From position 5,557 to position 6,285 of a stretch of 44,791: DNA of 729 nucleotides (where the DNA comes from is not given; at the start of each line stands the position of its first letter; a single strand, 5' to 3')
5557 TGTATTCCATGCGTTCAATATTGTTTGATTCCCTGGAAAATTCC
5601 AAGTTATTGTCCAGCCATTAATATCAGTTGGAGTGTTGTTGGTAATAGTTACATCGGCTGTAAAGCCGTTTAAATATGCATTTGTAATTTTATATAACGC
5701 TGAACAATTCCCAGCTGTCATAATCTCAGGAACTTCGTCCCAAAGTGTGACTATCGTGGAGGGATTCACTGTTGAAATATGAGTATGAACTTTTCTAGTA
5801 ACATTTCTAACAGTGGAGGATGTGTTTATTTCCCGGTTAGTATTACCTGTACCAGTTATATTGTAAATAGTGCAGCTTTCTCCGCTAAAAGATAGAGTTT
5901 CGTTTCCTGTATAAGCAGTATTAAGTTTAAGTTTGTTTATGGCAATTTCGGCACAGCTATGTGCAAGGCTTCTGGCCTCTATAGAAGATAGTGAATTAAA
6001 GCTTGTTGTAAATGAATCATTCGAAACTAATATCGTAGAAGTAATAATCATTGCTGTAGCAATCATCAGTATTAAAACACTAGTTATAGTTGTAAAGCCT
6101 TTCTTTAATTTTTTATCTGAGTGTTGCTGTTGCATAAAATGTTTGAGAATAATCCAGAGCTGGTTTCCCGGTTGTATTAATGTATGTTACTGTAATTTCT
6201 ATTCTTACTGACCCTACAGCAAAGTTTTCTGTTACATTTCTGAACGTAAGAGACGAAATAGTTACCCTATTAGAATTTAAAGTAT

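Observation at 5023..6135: Minor pilin carrying two CBM2 carbohydrate-binding modules and no catalytic domain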

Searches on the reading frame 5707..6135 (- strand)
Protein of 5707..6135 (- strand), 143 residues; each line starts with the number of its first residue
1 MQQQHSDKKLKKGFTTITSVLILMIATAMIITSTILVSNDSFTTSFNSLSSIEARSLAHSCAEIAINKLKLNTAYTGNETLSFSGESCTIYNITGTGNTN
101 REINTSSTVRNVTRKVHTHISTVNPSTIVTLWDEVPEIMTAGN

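Call 5: search_protein_families(library=pfam, proteins=[window:5707-6135:-], max_evalue=10)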
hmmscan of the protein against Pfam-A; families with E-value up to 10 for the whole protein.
seq(143 aa): 1 family
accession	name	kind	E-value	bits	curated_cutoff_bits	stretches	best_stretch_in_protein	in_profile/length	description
PF07856.17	Orai-1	-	0.12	12.5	25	1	6-50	48-92/173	Mediator of CRAC channel activity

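Call 13: find_homologous_proteins(query=window:5707-6135:-, max_evalue=0.01)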
Query seq(143 aa) (143 aa): 4 proteins with E <= 0.01 among 25 candidates.
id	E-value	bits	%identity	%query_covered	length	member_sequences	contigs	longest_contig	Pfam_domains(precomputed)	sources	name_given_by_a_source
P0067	3.7e-27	113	46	95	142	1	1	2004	-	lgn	-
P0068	3.6e-23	100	44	94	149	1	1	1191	-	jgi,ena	-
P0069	3.6e-22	97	44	94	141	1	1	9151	-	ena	-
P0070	3.6e-14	71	35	87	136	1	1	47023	-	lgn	-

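Call 15: find_encoding_contigs(protein=P0070, flank=10000, max_places=2)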
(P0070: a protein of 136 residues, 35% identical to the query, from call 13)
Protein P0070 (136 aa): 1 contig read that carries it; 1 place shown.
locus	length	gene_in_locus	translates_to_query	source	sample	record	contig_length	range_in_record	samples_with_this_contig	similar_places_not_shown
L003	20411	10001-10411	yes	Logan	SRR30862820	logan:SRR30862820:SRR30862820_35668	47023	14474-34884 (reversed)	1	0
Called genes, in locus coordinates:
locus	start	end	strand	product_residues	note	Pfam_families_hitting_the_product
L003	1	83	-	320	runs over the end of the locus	PF00763:THF_DHG_CYH, PF02882:THF_DHG_CYH_C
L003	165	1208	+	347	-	PF01738:DLH (weak), PF10503:Esterase_PHB, PF00326:Peptidase_S9 (weak)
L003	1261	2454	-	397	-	-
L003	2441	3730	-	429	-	PF13506:Glyco_transf_21, PF03142:Chitin_synth_2 (faint), PF00535:Glycos_transf_2, PF10111:Glyco_tranf_2_2 (weak), PF13641:Glyco_tranf_2_3, PF13632:Glyco_trans_2_3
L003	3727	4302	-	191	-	-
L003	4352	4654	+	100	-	-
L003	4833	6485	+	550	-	PF05157:MshEN, PF00437:T2SSE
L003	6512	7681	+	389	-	PF00482:T2SSF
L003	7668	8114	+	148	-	PF07963:N_methyl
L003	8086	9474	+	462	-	PF09826:Beta_propel (faint), PF08309:LVIVD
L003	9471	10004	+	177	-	-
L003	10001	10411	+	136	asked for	-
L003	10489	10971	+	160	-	PF07963:N_methyl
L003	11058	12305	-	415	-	PF18915:DUF5667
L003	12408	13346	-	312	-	-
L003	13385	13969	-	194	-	PF01928:CYTH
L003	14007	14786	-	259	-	PF01978:TrmB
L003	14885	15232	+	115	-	-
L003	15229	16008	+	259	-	PF23023:Anti-Pycsar_Apyc1 (faint), PF12706:Lactamase_B_2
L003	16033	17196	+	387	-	PF01467:CTP_transf_like, PF01121:CoaE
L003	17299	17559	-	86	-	-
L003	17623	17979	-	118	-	PF01592:NifU_N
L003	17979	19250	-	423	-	PF00266:Aminotran_5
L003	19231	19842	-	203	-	PF01458:SUFBD_core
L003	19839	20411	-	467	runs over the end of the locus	PF19295:SufBD_N, PF01458:SUFBD_core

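Call 16: find_encoding_contigs(protein=P0069, flank=8000, max_places=2)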
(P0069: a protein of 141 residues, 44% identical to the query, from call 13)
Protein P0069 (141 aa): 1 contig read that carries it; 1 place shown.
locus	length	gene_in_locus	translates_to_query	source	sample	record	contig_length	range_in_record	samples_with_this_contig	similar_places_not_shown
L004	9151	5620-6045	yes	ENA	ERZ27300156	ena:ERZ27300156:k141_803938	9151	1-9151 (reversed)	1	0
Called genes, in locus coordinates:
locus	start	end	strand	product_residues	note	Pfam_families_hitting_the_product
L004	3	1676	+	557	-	?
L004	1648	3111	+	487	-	PF00482:T2SSF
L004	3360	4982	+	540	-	PF08309:LVIVD (faint)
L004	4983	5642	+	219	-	-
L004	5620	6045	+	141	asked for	-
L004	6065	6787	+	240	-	PF01478:Peptidase_A24 (weak)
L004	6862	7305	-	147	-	PF07963:N_methyl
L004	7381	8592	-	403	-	PF13439:Glyco_transf_4, PF13477:Glyco_trans_4_2 (weak), PF13579:Glyco_trans_4_4 (weak), PF00534:Glycos_transf_1, PF13692:Glyco_trans_1_4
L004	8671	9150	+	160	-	?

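Call 21: find_homologous_proteins(query=A1, max_evalue=0.001)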
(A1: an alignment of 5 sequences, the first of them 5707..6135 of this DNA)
Query A1 (5 sequences) (143 aa, profile of the alignment): 69 proteins with E <= 0.001 among 2610 candidates.
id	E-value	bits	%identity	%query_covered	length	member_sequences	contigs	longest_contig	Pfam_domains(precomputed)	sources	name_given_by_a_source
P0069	1.0e-59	218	44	94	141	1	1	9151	-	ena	-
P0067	5.9e-58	212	46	95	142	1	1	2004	-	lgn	-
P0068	3.1e-57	210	44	94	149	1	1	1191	-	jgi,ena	-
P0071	1.6e-53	198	45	94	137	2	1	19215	-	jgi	jgi:hypothetical protein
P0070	1.2e-52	195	35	87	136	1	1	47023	-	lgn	-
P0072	1.2e-52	195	45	94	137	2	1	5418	-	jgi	jgi:hypothetical protein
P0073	3.3e-50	187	48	88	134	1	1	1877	-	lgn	-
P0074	9.4e-48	179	43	94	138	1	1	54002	-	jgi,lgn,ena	-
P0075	9.8e-45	169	36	94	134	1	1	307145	-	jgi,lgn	jgi:uncharacterized iron-regulated membrane protein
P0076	1.2e-41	159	45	89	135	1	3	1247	-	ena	-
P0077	8.3e-41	157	55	59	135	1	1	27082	-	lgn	-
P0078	1.2e-39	153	39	87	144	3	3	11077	-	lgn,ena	-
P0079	1.4e-39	153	40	94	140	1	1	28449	-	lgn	-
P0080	1.8e-39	152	46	94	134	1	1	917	-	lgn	-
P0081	8.1e-39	150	51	90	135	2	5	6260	-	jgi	jgi:hypothetical protein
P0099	8.0e-32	128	33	90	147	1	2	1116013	-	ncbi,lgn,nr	ncbi:MAG: hypothetical protein HZC01_04525 [Candidatus Kerfeldbacteria bacterium]|nr:hypothetical pr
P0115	7.9e-22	95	34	89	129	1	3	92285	-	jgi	jgi:type II secretory pathway component PulK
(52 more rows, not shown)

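Call 29: search_protein_representatives(alignment_id=A1)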
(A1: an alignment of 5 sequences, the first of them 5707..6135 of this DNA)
Query: 5 sequences, 140 profile positions. Proteins with E-value up to 0.001 (for the whole library): 3117; up to 1e-10: 1216; up to 1e-30: 41. The best 150 are listed.
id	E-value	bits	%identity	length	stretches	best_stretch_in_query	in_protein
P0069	3.2e-60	217.9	-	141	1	1-139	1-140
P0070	3.8e-53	195.0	-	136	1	7-140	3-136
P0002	1.8e-43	163.6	-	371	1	4-139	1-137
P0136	2.3e-40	153.6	-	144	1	4-140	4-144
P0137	2.9e-40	153.2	-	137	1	5-138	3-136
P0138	2.2e-38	147.1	-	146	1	4-138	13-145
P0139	1.1e-37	144.9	-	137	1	10-140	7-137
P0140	1.5e-37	144.5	-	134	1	12-140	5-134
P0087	2.1e-37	144.0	-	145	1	4-139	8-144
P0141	6.8e-37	142.3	-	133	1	11-136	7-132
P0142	1.6e-36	141.1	-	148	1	6-140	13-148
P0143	2.2e-36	140.7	-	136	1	10-137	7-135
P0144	2.4e-36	140.5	-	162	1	5-140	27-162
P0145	8.1e-36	138.8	-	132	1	13-140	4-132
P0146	1.1e-35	138.4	-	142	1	10-140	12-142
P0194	7.7e-29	116.2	-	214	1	12-140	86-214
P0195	7.7e-29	116.2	-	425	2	5-138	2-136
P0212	1.1e-27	112.5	-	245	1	10-140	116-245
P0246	2.5e-26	108.1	-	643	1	19-140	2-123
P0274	2.0e-25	105.2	-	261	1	13-140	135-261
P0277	2.3e-25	104.9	-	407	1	14-140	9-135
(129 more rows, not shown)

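Call 31: search_protein_families(library=pfam, proteins=[P0195, P0246, P0277, P0212, P0274, P0194, P0115, P0099], max_evalue=0.01)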
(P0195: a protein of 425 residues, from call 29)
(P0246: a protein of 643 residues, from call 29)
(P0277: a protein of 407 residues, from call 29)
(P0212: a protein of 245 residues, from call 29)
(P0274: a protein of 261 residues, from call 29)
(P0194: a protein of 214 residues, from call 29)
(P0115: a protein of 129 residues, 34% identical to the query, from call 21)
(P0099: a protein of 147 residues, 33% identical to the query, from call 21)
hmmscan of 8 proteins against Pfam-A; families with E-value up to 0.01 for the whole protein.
P0195 (425 aa): 1 family
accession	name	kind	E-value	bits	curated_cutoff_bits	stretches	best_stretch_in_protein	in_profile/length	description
PF09458.16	H_lectin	-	0.0078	16.8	24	1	132-173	23-65/67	H-type lectin domain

P0246 (643 aa): 3 families
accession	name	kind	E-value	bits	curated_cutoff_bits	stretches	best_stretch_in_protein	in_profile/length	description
PF13205.12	Big_5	-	4.2e-17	63.2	23.6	1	369-480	1-105/105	Bacterial Ig-like domain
PF00754.31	F5_F8_type_C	-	5.6e-06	26.9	28.2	1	543-639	5-100/127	F5/8 type C domain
PF22633.2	F5_F8_type_C_2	-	0.0089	17.1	27.8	1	578-632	18-75/91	NedA-like, galactose-binding domain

P0277 (407 aa): 1 family
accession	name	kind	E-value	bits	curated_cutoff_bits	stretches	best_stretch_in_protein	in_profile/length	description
PF00059.27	Lectin_C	-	8.4e-09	36.6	22.6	1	281-352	2-73/107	Lectin C-type domain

P0212 (245 aa): 1 family
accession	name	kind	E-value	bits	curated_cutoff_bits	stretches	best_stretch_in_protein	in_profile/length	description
PF01541.30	GIY-YIG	-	2.2e-17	63.6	22.6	1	20-92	1-76/78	GIY-YIG catalytic domain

P0274 (261 aa): 2 families
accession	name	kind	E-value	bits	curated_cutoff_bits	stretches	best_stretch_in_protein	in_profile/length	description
PF05635.17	23S_rRNA_IVP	-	6.4e-40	136.1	33.8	1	9-113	1-105/106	23S rRNA-intervening sequence protein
PF22296.2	bAvd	-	5.1e-07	30.6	40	1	11-118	1-106/107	bAvd-like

P0194 (214 aa): 0 families

P0115 (129 aa): 0 families

P0099 (147 aa): 0 families

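Call 36: search_solved_structures(query=A3, max_evalue=10, show_alignments=3)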
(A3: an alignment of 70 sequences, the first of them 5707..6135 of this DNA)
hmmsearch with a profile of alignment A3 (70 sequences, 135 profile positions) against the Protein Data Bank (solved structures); distinct sequences matched with E-value up to 10: 21.
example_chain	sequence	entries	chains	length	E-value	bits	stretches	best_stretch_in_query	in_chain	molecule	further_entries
3a52_A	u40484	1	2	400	0.047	16.5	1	41-78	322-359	Cold-active alkaline phosphatase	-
9hmf_O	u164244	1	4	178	0.5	13.2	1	5-46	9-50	Flagellar protein FliL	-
3bg8_A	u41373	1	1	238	0.59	13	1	53-75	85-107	Coagulation factor XIa light chain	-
6ts4_A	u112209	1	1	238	0.6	12.9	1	53-75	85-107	Coagulation factor XI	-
3sor_A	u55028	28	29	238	0.6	12.9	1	53-75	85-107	Coagulation factor XI | Coagulation factor XI, light chain | Coagulation factor XIa light chain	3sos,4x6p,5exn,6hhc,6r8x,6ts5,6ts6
1zpz_A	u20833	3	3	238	0.63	12.9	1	53-75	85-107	Coagulation factor XI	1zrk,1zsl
12bn_B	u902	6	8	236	0.68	12.8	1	53-75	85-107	Coagulation factor XIa light chain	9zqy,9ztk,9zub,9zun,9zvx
1xx9_A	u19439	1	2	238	0.69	12.7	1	53-75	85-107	Coagulation factor XI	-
4na7_A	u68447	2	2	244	0.72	12.7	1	53-75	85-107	Coagulation factor XI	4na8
5i25_A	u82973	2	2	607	0.94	12.3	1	53-75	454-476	Coagulation factor XI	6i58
5eod_A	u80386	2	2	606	0.94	12.3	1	53-75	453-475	Coagulation factor XI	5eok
9pq1_A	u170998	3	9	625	0.97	12.3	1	53-75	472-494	Coagulation factor XI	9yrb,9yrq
6xi1_AAA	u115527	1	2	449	0.98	12.2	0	79-128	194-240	Flagellin hook IN motif family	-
7cj1_A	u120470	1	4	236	0.99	12.2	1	53-75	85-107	Coagulation factor XI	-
6aod_C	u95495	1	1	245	1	12.2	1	53-75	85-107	Coagulation factor XI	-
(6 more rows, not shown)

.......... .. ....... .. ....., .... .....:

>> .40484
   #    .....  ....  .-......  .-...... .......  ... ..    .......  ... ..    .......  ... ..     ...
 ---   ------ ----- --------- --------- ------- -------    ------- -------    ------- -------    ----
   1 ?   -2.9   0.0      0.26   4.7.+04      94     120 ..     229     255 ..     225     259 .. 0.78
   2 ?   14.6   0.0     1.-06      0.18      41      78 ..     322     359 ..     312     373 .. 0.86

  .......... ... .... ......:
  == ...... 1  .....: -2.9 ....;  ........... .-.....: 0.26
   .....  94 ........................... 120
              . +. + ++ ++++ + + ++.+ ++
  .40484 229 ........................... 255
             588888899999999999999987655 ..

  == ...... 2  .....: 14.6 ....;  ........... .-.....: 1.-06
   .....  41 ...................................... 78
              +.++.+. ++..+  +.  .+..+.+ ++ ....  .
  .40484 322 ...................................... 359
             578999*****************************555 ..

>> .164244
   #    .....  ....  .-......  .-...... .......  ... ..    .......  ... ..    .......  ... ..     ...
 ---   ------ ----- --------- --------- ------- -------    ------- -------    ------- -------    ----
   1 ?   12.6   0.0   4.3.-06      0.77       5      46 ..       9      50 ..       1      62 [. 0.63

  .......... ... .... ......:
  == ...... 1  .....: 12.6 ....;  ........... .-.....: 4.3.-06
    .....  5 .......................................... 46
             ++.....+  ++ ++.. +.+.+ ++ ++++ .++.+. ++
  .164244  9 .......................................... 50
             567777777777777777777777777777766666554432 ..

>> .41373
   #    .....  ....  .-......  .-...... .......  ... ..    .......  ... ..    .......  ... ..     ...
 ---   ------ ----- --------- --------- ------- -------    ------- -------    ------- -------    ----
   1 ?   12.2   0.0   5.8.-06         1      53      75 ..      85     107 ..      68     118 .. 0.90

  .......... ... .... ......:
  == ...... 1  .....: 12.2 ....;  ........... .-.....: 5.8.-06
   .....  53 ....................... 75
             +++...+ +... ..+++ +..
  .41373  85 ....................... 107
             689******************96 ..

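Call 43: predict_structure(alignment_id=A3)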
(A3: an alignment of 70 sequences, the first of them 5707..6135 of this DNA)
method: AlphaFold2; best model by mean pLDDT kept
length: 143 residues; sequences in the alignment: 70
mean_pLDDT: 88.5   pTM: 0.70
mean pLDDT of the five models: 88.5, 87.5, 86.9, 85.7, 84.7
residues with pLDDT >= 90: 103; 70-90: 23; 50-70: 10; < 50: 7
segments of 3 or more residues with pLDDT < 50: 1-6
pLDDT, mean of each block of 10 residues (from residue 1): 50 82 96 90 90 96 96 95 93 93 95 95 94 85 51
secondary structure, 60 per line:
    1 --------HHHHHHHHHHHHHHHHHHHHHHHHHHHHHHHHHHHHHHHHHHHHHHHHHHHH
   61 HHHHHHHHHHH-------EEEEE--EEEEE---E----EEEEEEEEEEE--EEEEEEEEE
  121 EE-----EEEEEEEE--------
elements in order: H9-71 E79-83 E86-90 E99-109 E112-122 E128-135

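Call 46: fold_search(model_id=the predicted structure, library=pdb)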
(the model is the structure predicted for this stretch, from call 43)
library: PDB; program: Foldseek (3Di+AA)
matches with E <= 10: 205; with E <= 0.001: 0
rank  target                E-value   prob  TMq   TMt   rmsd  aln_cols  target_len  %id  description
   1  4r80_A                3.1e-01  0.85  0.32  0.55   9.7        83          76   12  Crystal Structure of a De Novo Designed Beta Sheet Protein, Cystatin Fold, Northeast Structural Genomics Consortium (N (released 2014-09-24)
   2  7o5y_D                4.5e-01  0.84  0.39  0.42   5.7       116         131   13  PilA minor pilin of Streptococcus sanguinis type IV pili (released 2022-04-20)
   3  5kph_MODEL_1_A        5.1e-01  0.77  0.32  0.50   7.7        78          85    9  Solution NMR Structure of Denovo Beta Sheet Design Protein, Northeast Structural Genomics Consortium (NESG) Ta (released 2016-09-28)
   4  7o5y_A                5.6e-01  0.87  0.42  0.47   4.6       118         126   12  PilA minor pilin of Streptococcus sanguinis type IV pili (released 2022-04-20)
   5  8j1g_A                1.4e+00  0.41  0.30  0.15   7.0        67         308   12  Structure of amino acid dehydrogenase in complex with NADPH (released 2023-08-16)
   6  5ts4_B                1.5e+00  0.57  0.28  0.37   4.1        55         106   13  Crystal structure of a de novo designed protein with curved beta-sheet (released 2017-01-25)
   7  4q53_A                1.6e+00  0.20  0.22  0.28   5.4        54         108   11  Crystal structure of a DUF4783 family protein (BACUNI_04292) from Bacteroides uniformis ATCC 8492 at 1.27 A resolution (released 2014-07-16)
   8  8zxj_A                1.6e+00  0.10  0.22  0.29  11.1        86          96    9  Sweet protein MNEI-Mut 6-1 (released 2025-06-18)
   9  7o5y_B                1.7e+00  0.60  0.43  0.48   4.8       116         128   12  PilA minor pilin of Streptococcus sanguinis type IV pili (released 2022-04-20)
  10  6f7b                  1.7e+00  0.25  0.22  0.11   4.5        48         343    8  Crystal structure of the human Bub1 kinase domain in complex with BAY 1816032 (released 2018-12-19)
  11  5trv                  1.8e+00  0.57  0.29  0.34   2.2        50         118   16  Crystal structure of a de novo designed protein with curved beta-sheet (released 2017-01-25)
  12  5mrb                  1.8e+00  0.11  0.17  0.10   5.5        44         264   14  Crystal structure of human Mps1 (TTK) in complex with Cpd-5 (released 2017-07-26)
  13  2ret_A                1.9e+00  0.14  0.26  0.38  11.2        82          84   16  The crystal structure of a binary complex of two pseudopilins: EpsI and EpsJ from the Type 2 Secretion System of Vibri (released 2008-02-05)
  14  5o7k_A                1.9e+00  0.11  0.23  0.32  10.2        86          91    9  Crystal structure of a single chain monellin mutant (Y65R) pH 2.0 (released 2018-01-10)
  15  6w3w                  2.1e+00  0.15  0.27  0.34  11.7       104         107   10  An enumerative algorithm for de novo design of proteins with diverse pocket structures (released 2020-04-08)
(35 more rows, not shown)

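Call 47: search_protein_families(library=ncbifam, alignment_id=A3, max_evalue=0.1)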
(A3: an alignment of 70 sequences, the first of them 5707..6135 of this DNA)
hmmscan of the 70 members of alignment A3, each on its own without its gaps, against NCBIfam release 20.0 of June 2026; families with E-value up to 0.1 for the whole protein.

A. member 1, window:5707-6135:- (143 aa): 3 families
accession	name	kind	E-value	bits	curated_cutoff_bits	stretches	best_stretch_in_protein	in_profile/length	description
TIGR04370.1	glyco_rpt_poly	subfamily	0.0042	16.1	40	1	8-122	206-316/396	oligosaccharide repeat unit polymerase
NF041402.1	XopAG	subfamily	0.03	13.3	400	1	40-107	299-365/432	XopAG/AvrGf1 family type III secretion system effector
NF041562.1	PraB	equivalog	0.068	12.8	120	1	11-141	4-137/163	alkane oxidation protein activator PraB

B. families by the number of members that match (of 70 scanned): 40 families (the first 25 are shown)
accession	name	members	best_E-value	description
NF037980.1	T2SS_GspK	13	0.00022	type II secretion system minor pseudopilin GspK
TIGR02600.1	Verru_Chthon_A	4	0.0024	Verru_Chthon cassette protein A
NF041014.1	pilin_ComGG_2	3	0.027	competence type IV pilus minor pilin ComGG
NF033218.1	anchor_AmaP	2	0.0031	alkaline shock response membrane anchor protein AmaP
NF006283.1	PRK08455.1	2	0.0072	flagellar basal body-associated protein FliL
NF008248.0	PRK11024.1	2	0.035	colicin uptake protein TolR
NF045502.1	variant_rSAM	2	0.068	radical SAM protein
TIGR01707.1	gspI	1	0.0022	type II secretion system minor pseudopilin GspI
NF007270.0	PRK09723.1-4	1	0.0031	putative fimbrial-like adhesin protein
TIGR04370.1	glyco_rpt_poly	1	0.0042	oligosaccharide repeat unit polymerase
NF005175.0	PRK06654.1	1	0.0051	flagellar basal body-associated protein FliL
TIGR00831.1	a_cpa1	1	0.0074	Na+/H+ antiporter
NF041160.1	DGGPL_Thplmales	1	0.0099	digeranylgeranylglycerophospholipid reductase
NF004904.0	PRK06265.1-4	1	0.013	cobalt transporter CbiM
NF049999.1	transpos_IS701_3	1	0.014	IS701 family transposase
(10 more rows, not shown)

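Call 48: search_protein_families(library=pfam, alignment_id=A3, max_evalue=0.1)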
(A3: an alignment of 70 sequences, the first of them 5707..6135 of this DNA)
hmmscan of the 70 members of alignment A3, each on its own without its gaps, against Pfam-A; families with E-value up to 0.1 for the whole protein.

A. member 1, window:5707-6135:- (143 aa): 0 families

B. families by the number of members that match (of 70 scanned): 29 families (the first 25 are shown)
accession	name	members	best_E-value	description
PF14341.11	PilX_N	4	3.5e-05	PilX N-terminal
PF13850.11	ERGIC_N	3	0.0068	Endoplasmic Reticulum-Golgi Intermediate Compartment (ERGIC)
PF22036.2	MoaF_like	3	0.014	MoaF-like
PF09581.16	Spore_III_AF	2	0.0096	Stage III sporulation protein AF (Spore_III_AF)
PF24958.1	DUF7765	2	0.015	Domain of unknown function (DUF7765)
PF23906.1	DUF7248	2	0.024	Family of unknown function (DUF7248)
PF11337.13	DUF3139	2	0.043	Protein of unknown function (DUF3139)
PF22349.1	Fervidolysin_SD2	1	0.0035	Fervidolysin, second beta-sandwich domain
PF17963.7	Big_9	1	0.01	Bacterial Ig domain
PF11773.13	ComGE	1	0.012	Competence system putative prepilin ComGE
PF05460.18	ORC6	1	0.015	Origin recognition complex subunit 6 (ORC6)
PF13314.11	DUF4083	1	0.016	Domain of unknown function (DUF4083)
PF14158.11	YndJ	1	0.017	YndJ-like protein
PF16523.10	betaPIX_CC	1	0.022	betaPIX coiled coil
PF12211.13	LMWSLP_N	1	0.023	Low molecular weight S layer protein N terminal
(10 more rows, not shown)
